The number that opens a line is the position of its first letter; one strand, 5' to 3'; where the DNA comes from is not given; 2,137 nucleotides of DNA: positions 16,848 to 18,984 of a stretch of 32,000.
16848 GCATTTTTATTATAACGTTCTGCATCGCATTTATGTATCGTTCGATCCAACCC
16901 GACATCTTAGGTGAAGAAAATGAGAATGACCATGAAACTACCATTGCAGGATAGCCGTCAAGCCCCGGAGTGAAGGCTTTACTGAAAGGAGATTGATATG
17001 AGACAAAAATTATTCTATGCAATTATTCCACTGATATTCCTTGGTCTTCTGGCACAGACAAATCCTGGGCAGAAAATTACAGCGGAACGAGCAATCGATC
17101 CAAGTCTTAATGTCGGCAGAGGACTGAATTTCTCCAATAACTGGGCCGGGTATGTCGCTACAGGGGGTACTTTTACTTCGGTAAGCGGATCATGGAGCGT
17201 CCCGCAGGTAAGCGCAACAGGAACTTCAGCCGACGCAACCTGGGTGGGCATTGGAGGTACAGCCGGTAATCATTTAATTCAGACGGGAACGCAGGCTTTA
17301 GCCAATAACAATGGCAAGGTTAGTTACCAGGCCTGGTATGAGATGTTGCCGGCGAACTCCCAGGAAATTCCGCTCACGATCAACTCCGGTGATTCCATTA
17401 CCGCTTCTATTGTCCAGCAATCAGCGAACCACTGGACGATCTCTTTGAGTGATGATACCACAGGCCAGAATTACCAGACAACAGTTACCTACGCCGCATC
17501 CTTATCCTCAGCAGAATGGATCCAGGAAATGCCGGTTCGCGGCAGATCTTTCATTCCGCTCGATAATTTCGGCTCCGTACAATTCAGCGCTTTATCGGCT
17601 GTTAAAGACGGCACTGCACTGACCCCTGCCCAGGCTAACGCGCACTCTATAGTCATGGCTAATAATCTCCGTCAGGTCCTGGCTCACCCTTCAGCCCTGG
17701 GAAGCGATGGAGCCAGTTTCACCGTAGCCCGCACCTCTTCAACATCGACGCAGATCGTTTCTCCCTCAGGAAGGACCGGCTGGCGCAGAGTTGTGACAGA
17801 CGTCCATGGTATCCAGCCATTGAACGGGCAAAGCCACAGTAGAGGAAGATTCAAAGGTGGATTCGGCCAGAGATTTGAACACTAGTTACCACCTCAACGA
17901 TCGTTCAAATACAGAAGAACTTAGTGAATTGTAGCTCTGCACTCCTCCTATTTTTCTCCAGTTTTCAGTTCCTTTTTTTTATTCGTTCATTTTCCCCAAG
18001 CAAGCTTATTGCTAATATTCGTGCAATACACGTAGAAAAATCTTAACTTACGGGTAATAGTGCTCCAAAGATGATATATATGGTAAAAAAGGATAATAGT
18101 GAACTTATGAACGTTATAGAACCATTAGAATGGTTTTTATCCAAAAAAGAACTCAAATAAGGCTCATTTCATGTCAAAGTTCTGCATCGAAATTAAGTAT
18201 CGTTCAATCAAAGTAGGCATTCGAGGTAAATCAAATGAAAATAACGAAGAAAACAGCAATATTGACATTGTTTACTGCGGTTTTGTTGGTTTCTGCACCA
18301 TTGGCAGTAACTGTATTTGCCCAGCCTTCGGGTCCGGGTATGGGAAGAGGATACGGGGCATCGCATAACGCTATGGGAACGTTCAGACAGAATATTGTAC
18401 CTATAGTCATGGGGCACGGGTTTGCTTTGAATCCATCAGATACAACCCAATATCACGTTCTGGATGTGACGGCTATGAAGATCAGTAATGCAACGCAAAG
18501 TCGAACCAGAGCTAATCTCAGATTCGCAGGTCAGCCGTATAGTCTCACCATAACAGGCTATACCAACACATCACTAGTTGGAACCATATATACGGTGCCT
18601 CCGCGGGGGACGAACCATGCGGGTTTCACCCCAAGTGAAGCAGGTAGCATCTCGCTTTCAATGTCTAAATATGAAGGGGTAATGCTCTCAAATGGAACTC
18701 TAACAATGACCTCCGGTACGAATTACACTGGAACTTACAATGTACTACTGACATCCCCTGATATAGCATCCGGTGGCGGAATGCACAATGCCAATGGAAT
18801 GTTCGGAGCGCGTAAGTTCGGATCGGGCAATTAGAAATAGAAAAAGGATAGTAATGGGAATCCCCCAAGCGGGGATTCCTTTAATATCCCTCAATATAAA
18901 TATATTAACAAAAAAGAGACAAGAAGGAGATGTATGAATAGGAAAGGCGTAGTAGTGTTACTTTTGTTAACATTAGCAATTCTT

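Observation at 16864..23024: Conserved 32-nt TATA-embedded element in three copies: candidate operator/promoter of the locus regulon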

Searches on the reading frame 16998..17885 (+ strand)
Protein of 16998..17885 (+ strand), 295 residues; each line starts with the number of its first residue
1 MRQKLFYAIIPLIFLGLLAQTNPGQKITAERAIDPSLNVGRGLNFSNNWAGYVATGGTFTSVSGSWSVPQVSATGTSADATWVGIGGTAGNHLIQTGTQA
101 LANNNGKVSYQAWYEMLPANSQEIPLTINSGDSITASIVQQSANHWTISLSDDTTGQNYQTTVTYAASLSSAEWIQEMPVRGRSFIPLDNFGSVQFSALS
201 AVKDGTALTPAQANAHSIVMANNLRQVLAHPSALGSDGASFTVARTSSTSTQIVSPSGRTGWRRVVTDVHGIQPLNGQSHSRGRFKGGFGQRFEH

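Call 7: search_protein_families(library=pfam, proteins=[window:16998-17885:+], max_evalue=0.01)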
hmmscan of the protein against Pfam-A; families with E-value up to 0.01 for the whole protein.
window:16998-17885:+ (295 aa): 2 families
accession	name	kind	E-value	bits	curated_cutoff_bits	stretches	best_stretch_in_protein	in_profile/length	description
PF01828.24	Peptidase_A4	-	2.9e-40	138.3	22.3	1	47-237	1-200/206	Peptidase A4 family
PF18063.6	BB_PF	-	0.004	17.2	27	1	126-229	100-202/204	Beta barrel Pore-forming domain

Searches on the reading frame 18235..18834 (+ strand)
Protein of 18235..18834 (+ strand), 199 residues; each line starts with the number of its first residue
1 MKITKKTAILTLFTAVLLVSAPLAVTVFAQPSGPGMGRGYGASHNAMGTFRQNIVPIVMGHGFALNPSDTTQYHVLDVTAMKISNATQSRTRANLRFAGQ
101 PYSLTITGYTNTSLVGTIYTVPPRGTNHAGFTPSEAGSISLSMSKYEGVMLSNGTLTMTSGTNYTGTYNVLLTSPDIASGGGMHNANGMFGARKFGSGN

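Call 7: search_protein_families(library=pfam, proteins=[window:18235-18834:+], max_evalue=0.01)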
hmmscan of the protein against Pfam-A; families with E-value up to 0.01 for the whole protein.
window:18235-18834:+ (199 aa): 0 families

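Call 38: search_protein_families(library=ncbifam, proteins=[window:18235-18834:+], max_evalue=0.01)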
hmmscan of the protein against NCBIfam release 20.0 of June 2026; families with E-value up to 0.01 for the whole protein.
window:18235-18834:+ (199 aa): 0 families

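Call 53: find_homologous_proteins(query=window:18235-18834:+, max_evalue=0.001)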
Query window:18235-18834:+ (199 aa): 133 proteins with E <= 0.001 among 284 candidates; the best 120 are listed.
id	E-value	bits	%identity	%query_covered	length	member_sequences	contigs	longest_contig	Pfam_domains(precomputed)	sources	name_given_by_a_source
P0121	9.2e-120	415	98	100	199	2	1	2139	-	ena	-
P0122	3.9e-102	358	86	100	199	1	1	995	-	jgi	jgi:hypothetical protein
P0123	5.5e-73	263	69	98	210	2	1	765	-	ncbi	-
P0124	8.5e-67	242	67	94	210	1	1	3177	-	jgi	jgi:hypothetical protein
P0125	6.9e-65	236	61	97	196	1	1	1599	-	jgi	jgi:hypothetical protein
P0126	8.6e-64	233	65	98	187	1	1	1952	-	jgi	-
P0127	2.0e-63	231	62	98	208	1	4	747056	-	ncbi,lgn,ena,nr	ncbi:MAG: hypothetical protein ABOK23_00580 [Candidatus Methanoperedens sp.]|nr:hypothetical protein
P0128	1.0e-60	223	60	98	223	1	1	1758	-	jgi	jgi:hypothetical protein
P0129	1.7e-58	215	60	99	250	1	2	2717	-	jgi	jgi:hypothetical protein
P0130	5.2e-52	194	55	100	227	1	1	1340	-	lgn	-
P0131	3.7e-51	191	54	95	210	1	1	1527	-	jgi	jgi:hypothetical protein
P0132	8.8e-51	190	52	96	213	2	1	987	-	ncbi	-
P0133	1.8e-50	189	54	95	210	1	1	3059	-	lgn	-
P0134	2.5e-49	186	51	98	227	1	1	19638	-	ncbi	-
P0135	4.7e-49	185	59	95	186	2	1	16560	-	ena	-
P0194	3.1e-35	140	50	98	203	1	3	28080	-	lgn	-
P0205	3.5e-34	136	46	88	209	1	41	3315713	-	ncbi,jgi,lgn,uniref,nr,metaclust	ncbi:hypothetical protein ANME2D_01136 [Candidatus Methanoperedens nitroreducens]|uniref:Uncharacter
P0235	4.6e-28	116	40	88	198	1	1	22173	-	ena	-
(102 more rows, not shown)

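Call 54: find_encoding_contigs(protein=P0134, flank=2500, max_places=1)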
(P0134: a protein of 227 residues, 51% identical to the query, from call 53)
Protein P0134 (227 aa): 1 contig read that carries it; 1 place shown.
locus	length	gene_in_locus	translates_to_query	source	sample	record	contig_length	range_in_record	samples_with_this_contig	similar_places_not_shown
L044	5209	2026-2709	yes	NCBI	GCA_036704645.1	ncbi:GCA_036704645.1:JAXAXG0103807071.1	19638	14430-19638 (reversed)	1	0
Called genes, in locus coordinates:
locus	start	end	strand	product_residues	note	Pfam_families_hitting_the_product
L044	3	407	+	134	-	?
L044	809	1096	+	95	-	PF21748:UPF0150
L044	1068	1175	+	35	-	-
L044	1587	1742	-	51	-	-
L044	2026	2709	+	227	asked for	-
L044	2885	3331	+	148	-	PF18204:PGF-CTERM (weak)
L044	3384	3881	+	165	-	PF18204:PGF-CTERM (weak)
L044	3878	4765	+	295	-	PF05362:Lon_C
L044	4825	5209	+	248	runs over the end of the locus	PF00005:ABC_tran, PF02463:SMC_N (faint)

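Call 55: find_encoding_contigs(protein=P0135, flank=2500, max_places=1)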
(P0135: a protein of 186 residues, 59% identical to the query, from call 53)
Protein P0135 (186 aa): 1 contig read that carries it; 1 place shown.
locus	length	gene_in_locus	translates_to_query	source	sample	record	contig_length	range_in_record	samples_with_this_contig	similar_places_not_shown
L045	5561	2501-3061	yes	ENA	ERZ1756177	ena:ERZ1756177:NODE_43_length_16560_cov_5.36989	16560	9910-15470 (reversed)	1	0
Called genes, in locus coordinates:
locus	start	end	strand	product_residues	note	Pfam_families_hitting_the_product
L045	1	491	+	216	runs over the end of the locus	-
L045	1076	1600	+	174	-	PF00694:Aconitase_C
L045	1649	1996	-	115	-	-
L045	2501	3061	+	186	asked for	-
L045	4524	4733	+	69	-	-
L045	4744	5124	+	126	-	PF02635:DsrE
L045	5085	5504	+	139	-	PF02635:DsrE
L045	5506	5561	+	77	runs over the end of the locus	PF01206:TusA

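Call 56: find_encoding_contigs(protein=P0235, flank=2500, max_places=1)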
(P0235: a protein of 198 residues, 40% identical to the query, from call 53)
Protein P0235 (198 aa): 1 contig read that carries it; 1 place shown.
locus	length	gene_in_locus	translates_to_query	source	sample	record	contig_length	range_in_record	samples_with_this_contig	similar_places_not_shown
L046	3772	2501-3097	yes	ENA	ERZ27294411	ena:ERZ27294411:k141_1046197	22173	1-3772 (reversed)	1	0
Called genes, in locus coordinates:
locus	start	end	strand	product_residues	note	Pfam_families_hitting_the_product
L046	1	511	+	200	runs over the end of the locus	PF13746:Fer4_18 (faint), PF14697:Fer4_21 (faint), PF13237:Fer4_10 (weak), PF12838:Fer4_7 (weak), PF13183:Fer4_8, PF13187:Fer4_9, PF13484:Fer4_16 (weak), PF13534:Fer4_17, +4 more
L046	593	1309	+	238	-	PF02754:CCG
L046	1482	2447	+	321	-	PF24034:DUF7343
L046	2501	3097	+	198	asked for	-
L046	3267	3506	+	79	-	-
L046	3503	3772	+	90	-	?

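Call 57: find_encoding_contigs(protein=P0194, flank=2500, max_places=1)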
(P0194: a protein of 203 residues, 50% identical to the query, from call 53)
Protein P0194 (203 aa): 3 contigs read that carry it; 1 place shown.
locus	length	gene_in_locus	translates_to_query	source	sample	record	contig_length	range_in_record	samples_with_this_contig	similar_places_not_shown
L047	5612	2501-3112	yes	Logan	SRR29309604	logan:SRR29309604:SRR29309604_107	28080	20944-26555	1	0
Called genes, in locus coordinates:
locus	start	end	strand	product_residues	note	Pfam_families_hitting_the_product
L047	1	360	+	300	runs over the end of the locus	PF04434:SWIM (weak)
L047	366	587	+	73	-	-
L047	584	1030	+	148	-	PF01850:PIN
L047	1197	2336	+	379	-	PF02005:TRM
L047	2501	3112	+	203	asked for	-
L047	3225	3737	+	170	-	PF18204:PGF-CTERM (weak)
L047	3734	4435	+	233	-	PF00005:ABC_tran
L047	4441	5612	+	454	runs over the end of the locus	PF07705:CARDB (faint), PF10633:NPCBM_assoc (faint)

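Call 67: predict_structure(alignment_id=A3)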
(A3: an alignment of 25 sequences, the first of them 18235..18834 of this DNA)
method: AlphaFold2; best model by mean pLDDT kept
length: 199 residues; sequences in the alignment: 25
mean_pLDDT: 71.6   pTM: 0.59
mean pLDDT of the five models: 71.6, 71.3, 71.0, 70.5, 61.1
residues with pLDDT >= 90: 67; 70-90: 55; 50-70: 24; < 50: 53
segments of 3 or more residues with pLDDT < 50: 1-4, 22-49, 180-199
pLDDT, mean of each block of 10 residues (from residue 1): 49 53 40 36 43 79 91 92 83 92 93 92 86 95 84 92 86 68 34 38
secondary structure, 60 per line:
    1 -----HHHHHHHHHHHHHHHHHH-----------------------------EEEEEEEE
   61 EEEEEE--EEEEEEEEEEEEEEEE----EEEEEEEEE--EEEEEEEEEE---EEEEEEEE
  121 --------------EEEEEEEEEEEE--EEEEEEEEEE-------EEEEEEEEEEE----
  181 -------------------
elements in order: H6-23 E53-66 E69-84 E89-97 E100-109 E113-120 E135-146 E149-158 E166-176

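Call 70: fold_search(model_id=the predicted structure, library=pdb)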
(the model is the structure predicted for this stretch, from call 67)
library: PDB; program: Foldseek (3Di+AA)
matches with E <= 10: 1085; with E <= 0.001: 0
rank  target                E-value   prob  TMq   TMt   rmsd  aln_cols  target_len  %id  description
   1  2ofr                  2.8e-02  0.80  0.27  0.29  13.2       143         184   11  1.00 A Crystal Structure Of V36A/D129A/L130A Mutant of Nitrophorin 4 From Rhodnius Prolixus Complexed With Nitric Oxide  (released 2008-01-08)
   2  4j38_A                4.3e-02  0.44  0.21  0.27  11.4       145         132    6  Structure of Borrelia burgdorferi Outer surface protein E in complex with Factor H domains 19-20 (released 2013-05-15)
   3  9m2z                  4.3e-02  0.25  0.18  0.22  14.2       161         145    9  Crystal structure of an DUF3237 protein from Aspergillus (released 2025-04-09)
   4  3ve1_A                4.6e-02  0.82  0.28  0.13   9.0       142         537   10  The 2.9 angstrom crystal structure of Transferrin binding protein B (TbpB) from serogroup B M982 Neisseria meningitidi (released 2012-02-22)
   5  3wjb_A                4.8e-02  0.66  0.26  0.31  11.3       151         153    9  Crystal structure of mutant nitrobindin M75L/H76L/Q96C/M148L/H158L (NB4) from Arabidopsis thaliana (released 2014-04-09)
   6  1sxx                  5.4e-02  0.75  0.28  0.29  11.3       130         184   11  1.0 A Crystal Structure of D129A/L130A Mutant of Nitrophorin 4 Complexed with Nitric Oxide (released 2004-06-08)
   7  5a4x_B                5.4e-02  0.35  0.21  0.25  18.3       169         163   11  The crystal structure of Arabidopsis thaliana CAR4 in complex with two calcium ions and Zn (released 2016-03-02)
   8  5a50_A                6.0e-02  0.51  0.25  0.28  10.5       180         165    8  The crystal structure of Arabidopsis thaliana CAR4 in complex with two calcium ions, Zn and Phopho Choline (released 2016-03-02)
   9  3tga                  7.4e-02  0.63  0.28  0.29  11.5       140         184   11  Crystal structure of L130R mutant of Nitrophorin 4 from Rhodnius prolixus at pH 7.4 (released 2012-05-30)
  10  5nbq_G                7.4e-02  0.38  0.21  0.28  11.4       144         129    8  The structure of the tripartite complex between OspE, the C-terminal domains of factor H and C3dg (released 2017-12-06)
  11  4bxm_B                7.4e-02  0.28  0.18  0.24  12.7       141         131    6  Complement regulator acquiring outer surface protein BbCRASP-4 or ErpC from Borrelia burgdorferi (released 2014-07-23)
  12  2m4f_MODEL_1_A        9.3e-02  0.28  0.20  0.25  12.9       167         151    8  Solution Structure of Outer surface protein E (released 2013-05-15)
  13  3wje_B                9.8e-02  0.44  0.25  0.30  11.8       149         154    9  Crystal structure of mutant nitrobindin M75W/H76L/Q96C/M148L/H158L (NB6) from Arabidopsis thaliana (released 2014-04-02)
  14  7n1w_B                9.8e-02  0.14  0.15  0.04  17.6       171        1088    8  Structural basis for enhanced infectivity and immune evasion of SARS-CoV-2 variants (released 2021-07-07)
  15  1np1_A                1.0e-01  0.51  0.27  0.29  12.9       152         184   11  CRYSTAL STRUCTURE OF THE COMPLEX OF NITROPHORIN 1 FROM RHODNIUS PROLIXUS WITH HISTAMINE (released 1998-05-27)
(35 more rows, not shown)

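Call 72: find_encoding_contigs(protein=P0205, flank=1500, max_places=10)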
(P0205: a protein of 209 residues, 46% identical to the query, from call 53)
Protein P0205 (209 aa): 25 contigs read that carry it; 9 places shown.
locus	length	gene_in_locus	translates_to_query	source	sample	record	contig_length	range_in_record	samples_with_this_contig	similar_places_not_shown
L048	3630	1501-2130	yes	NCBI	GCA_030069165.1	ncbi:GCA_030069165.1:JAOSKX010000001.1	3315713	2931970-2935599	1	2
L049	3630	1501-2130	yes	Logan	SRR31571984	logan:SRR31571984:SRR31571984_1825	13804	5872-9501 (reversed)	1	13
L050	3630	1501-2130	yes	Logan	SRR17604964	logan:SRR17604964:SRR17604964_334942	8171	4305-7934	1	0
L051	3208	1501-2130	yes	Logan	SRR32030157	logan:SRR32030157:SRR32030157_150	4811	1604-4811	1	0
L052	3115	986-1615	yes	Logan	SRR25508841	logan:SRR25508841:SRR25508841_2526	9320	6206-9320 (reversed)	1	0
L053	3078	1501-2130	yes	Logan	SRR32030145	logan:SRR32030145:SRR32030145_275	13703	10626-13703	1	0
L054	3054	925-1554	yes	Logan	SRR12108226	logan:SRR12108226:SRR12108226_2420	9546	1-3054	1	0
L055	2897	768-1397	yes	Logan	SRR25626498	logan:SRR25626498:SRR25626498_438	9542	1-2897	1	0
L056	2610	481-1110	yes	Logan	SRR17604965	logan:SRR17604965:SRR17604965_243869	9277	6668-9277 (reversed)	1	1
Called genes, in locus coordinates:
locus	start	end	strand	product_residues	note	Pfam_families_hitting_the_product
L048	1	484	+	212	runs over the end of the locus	PF01209:Ubie_methyltran, PF13489:Methyltransf_23, PF02353:CMAS, PF05401:NodS, PF13847:Methyltransf_31, PF08241:Methyltransf_11, PF08242:Methyltransf_12, PF13649:Methyltransf_25, +4 more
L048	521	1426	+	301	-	PF12802:MarR_2 (faint), PF24034:DUF7343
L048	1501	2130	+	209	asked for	-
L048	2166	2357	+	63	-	-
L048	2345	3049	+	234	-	PF00005:ABC_tran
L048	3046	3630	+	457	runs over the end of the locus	-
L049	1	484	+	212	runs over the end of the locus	PF01209:Ubie_methyltran, PF13489:Methyltransf_23, PF02353:CMAS, PF05401:NodS, PF13847:Methyltransf_31, PF08241:Methyltransf_11, PF08242:Methyltransf_12, PF13649:Methyltransf_25, +4 more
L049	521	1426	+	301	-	PF12802:MarR_2 (faint), PF24034:DUF7343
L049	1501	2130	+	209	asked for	-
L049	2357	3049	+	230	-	PF00005:ABC_tran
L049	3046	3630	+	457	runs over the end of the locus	-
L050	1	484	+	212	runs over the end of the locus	PF01209:Ubie_methyltran, PF13489:Methyltransf_23, PF02353:CMAS, PF05401:NodS, PF13847:Methyltransf_31, PF08241:Methyltransf_11, PF08242:Methyltransf_12, PF13649:Methyltransf_25, +4 more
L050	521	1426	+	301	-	PF12802:MarR_2 (faint), PF24034:DUF7343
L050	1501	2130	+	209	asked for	-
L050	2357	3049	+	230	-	PF00005:ABC_tran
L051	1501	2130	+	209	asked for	-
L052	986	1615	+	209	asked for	-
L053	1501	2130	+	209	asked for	-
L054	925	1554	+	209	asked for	-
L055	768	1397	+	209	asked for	-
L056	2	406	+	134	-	?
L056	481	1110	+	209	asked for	-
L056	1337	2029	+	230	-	PF00005:ABC_tran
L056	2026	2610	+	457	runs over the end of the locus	-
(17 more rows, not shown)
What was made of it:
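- On Archaeal BRE/TATA core promoter: An attempt to read the TSS from contig ends failed (call 72).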
